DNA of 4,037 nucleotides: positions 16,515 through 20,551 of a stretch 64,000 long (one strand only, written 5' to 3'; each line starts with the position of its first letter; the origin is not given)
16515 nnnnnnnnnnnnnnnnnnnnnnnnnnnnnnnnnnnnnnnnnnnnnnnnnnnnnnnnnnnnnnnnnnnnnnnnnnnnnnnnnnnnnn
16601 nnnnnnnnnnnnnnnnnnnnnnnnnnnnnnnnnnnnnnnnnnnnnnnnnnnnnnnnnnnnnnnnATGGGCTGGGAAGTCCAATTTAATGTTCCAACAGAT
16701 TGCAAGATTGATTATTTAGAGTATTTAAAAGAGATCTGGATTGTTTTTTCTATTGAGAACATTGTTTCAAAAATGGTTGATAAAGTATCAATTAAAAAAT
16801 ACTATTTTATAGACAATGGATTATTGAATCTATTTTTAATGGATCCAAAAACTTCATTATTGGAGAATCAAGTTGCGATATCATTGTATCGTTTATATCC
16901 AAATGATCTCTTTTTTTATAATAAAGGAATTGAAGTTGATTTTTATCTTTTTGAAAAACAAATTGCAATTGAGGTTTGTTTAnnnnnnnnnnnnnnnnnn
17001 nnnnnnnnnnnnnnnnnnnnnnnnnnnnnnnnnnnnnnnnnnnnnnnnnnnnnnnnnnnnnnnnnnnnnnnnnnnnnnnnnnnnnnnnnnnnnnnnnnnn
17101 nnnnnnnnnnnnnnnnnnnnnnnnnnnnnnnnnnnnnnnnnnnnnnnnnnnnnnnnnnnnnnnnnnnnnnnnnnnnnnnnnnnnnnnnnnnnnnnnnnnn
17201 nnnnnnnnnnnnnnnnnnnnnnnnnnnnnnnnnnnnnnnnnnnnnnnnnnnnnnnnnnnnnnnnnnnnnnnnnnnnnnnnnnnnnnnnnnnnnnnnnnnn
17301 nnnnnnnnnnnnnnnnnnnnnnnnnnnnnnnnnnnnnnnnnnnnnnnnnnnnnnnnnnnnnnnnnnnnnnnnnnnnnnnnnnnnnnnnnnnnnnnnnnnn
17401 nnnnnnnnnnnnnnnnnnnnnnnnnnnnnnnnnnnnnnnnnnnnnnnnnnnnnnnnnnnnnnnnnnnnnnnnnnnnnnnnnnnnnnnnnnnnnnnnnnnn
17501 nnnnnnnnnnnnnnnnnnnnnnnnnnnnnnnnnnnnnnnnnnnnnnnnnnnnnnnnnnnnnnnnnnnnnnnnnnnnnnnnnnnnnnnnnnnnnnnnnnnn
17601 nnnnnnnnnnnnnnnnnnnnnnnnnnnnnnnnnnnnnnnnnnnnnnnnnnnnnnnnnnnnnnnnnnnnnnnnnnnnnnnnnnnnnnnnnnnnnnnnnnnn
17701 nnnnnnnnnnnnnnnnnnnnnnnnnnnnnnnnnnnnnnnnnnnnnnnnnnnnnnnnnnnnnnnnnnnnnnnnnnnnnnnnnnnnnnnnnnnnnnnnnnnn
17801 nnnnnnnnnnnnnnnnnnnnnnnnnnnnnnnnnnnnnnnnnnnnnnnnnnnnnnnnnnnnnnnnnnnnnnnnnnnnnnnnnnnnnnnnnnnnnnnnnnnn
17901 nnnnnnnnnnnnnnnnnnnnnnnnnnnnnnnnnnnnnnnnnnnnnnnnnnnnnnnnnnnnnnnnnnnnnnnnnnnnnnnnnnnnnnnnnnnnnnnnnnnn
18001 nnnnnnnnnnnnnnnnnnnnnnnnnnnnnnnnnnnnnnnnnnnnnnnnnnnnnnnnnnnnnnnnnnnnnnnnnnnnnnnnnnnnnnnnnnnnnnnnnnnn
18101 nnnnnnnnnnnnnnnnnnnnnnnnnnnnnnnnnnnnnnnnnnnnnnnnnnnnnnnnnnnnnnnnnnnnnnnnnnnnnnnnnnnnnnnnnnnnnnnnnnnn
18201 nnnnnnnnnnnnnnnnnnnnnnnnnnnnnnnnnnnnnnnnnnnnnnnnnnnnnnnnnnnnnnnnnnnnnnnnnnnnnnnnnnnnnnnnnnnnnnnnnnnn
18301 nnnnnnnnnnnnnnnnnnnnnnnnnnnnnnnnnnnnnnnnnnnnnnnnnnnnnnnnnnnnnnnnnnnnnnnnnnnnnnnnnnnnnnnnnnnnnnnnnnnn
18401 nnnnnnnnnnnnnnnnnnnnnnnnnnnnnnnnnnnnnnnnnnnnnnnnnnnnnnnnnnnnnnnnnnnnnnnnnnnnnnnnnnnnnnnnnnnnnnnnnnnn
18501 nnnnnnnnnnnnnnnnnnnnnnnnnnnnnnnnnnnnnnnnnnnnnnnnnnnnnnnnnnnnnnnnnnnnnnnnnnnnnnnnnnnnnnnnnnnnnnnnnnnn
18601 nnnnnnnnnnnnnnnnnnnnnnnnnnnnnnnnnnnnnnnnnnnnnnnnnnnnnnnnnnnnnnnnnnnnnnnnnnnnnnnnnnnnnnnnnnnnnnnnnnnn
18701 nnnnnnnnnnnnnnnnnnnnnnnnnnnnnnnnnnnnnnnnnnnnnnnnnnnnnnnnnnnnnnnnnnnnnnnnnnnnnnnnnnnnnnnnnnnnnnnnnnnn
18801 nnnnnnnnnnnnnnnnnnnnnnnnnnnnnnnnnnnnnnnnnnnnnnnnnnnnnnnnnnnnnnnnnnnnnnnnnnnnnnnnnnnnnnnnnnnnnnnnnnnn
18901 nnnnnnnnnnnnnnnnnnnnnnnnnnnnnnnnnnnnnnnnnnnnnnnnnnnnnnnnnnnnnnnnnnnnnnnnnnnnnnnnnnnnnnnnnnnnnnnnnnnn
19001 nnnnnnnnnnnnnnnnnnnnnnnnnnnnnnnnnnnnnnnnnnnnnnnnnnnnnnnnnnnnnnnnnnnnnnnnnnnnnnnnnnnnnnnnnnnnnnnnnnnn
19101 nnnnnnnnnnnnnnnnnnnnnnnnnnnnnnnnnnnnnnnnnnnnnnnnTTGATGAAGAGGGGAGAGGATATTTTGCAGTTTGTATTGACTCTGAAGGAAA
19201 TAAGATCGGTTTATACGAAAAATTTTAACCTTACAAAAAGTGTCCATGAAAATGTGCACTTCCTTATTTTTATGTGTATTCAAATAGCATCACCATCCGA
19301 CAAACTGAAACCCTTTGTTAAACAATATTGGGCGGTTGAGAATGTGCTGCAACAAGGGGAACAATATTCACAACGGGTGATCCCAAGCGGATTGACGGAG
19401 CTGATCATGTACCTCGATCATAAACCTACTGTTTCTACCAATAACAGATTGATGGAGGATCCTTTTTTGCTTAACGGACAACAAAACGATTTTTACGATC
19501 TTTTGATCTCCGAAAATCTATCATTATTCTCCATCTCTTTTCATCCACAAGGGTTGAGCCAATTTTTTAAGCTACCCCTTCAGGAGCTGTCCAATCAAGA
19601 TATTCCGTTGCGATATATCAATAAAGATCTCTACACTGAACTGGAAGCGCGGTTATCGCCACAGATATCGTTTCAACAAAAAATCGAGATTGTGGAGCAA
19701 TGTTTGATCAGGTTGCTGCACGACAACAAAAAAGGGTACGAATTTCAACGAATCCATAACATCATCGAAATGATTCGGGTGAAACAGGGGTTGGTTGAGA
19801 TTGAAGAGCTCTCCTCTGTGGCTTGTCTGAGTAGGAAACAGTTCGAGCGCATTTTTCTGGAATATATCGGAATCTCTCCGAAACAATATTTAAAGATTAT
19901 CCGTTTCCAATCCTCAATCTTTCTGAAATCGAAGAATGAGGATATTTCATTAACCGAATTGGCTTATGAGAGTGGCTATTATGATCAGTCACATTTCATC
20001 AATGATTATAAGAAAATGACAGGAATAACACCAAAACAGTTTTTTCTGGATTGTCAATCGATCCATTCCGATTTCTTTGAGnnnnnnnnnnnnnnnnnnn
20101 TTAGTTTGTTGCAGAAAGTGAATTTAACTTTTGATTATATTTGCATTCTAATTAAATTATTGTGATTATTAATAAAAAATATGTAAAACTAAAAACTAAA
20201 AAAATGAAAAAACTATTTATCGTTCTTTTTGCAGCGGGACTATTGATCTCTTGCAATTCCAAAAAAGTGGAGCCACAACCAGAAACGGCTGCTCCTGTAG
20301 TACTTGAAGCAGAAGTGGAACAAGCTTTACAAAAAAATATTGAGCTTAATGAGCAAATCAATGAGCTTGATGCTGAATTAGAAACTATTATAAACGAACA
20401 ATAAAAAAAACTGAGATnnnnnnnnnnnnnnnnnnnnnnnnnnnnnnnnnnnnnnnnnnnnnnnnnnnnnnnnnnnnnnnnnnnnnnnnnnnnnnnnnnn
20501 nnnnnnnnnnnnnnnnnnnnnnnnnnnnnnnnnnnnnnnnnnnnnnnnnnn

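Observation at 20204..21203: Secreted Cys/His-rich tandem-repeat protein (17 Cys and 9 His in ~128 aa) paired with a small coiled-coil lipoprotein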

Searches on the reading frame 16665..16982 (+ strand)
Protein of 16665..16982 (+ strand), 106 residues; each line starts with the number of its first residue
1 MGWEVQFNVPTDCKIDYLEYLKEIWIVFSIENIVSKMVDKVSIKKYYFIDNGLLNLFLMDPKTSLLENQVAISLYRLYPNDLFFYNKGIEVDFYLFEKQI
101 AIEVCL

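Call 22: search_protein_families(library=pfam, proteins=[window:16665-16982:+], max_evalue=0.0001)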
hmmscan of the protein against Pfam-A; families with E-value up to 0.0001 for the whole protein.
window:16665-16982:+ (106 aa): 1 family
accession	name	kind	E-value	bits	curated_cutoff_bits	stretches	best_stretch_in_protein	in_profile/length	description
PF13635.12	DUF4143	-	7.2e-09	36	28.1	1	13-105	46-158/160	Domain of unknown function (DUF4143)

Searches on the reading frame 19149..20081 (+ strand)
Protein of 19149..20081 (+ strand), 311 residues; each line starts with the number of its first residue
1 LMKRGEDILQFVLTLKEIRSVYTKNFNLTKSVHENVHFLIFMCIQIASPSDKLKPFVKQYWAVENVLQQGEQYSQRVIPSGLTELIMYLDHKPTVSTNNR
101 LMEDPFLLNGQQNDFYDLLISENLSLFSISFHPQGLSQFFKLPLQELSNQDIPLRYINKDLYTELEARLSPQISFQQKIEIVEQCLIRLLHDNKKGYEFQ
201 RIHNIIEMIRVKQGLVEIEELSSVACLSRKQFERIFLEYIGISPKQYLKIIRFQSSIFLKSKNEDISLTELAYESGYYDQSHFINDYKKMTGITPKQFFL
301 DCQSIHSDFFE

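Call 4: search_protein_families(library=pfam, proteins=[window:19149-20081:+], max_evalue=1)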
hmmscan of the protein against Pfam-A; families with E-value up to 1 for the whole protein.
window:19149-20081:+ (311 aa): 6 families
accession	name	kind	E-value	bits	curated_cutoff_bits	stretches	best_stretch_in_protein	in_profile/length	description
PF20240.3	DUF6597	-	4.5e-21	75.3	27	1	48-153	4-103/103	Domain of unknown function (DUF6597)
PF12833.13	HTH_18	-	3e-17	63.1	33.6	1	222-298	2-77/80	Helix-turn-helix domain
PF00165.29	HTH_AraC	-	2.5e-16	59.8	26.6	2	264-298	7-40/42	Bacterial regulatory helix-turn-helix proteins, AraC family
PF23894.2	LD_SV2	-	0.071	13.9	29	0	247-309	36-92/92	SV2A/B/C luminal domain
PF04967.18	HTH_10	-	0.17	12.1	23.1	0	270-282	10-22/53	HTH DNA binding domain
PF18255.9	SAM_DprA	-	0.22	12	26.2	1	237-290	9-57/62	DNA processing protein A sterile alpha motif domain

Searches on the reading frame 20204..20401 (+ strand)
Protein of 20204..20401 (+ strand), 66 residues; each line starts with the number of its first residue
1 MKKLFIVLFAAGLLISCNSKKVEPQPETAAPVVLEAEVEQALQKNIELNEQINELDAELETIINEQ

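Call 4: search_protein_families(library=pfam, proteins=[window:20204-20401:+], max_evalue=1)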
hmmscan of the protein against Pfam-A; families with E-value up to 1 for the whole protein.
window:20204-20401:+ (66 aa): 1 family
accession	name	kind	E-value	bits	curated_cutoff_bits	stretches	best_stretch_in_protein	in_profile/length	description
PF09710.15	Trep_dent_lipo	-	0.11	11.9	25.3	1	3-47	4-46/397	Treponema clustered lipoprotein (Trep_dent_lipo)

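Call 5: search_protein_families(library=ncbifam, proteins=[window:20204-20401:+], max_evalue=1)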
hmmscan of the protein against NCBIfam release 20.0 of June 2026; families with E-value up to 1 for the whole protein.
window:20204-20401:+ (66 aa): 3 families
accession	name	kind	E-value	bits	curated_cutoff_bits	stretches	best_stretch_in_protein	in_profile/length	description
NF050142.1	PG1828_fam_lipo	equivalog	0.0015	19.2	50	1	1-37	1-40/59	PG1828 family lipoprotein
TIGR04454.1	Lepto_4Cys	hypoth_equivalog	0.0084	16.6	35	1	1-63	1-64/92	TIGR04454 family lipoprotein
NF052634.1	Riean_0653_fam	subfamily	0.069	14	57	1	1-27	1-27/176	Riean_0653 family protein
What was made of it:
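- On Bacterial metallothionein SmtA/BmtA (Pfam Metallothio_Pro): No Pfam or NCBIfam hit at E up to 1 (calls 4, 5).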
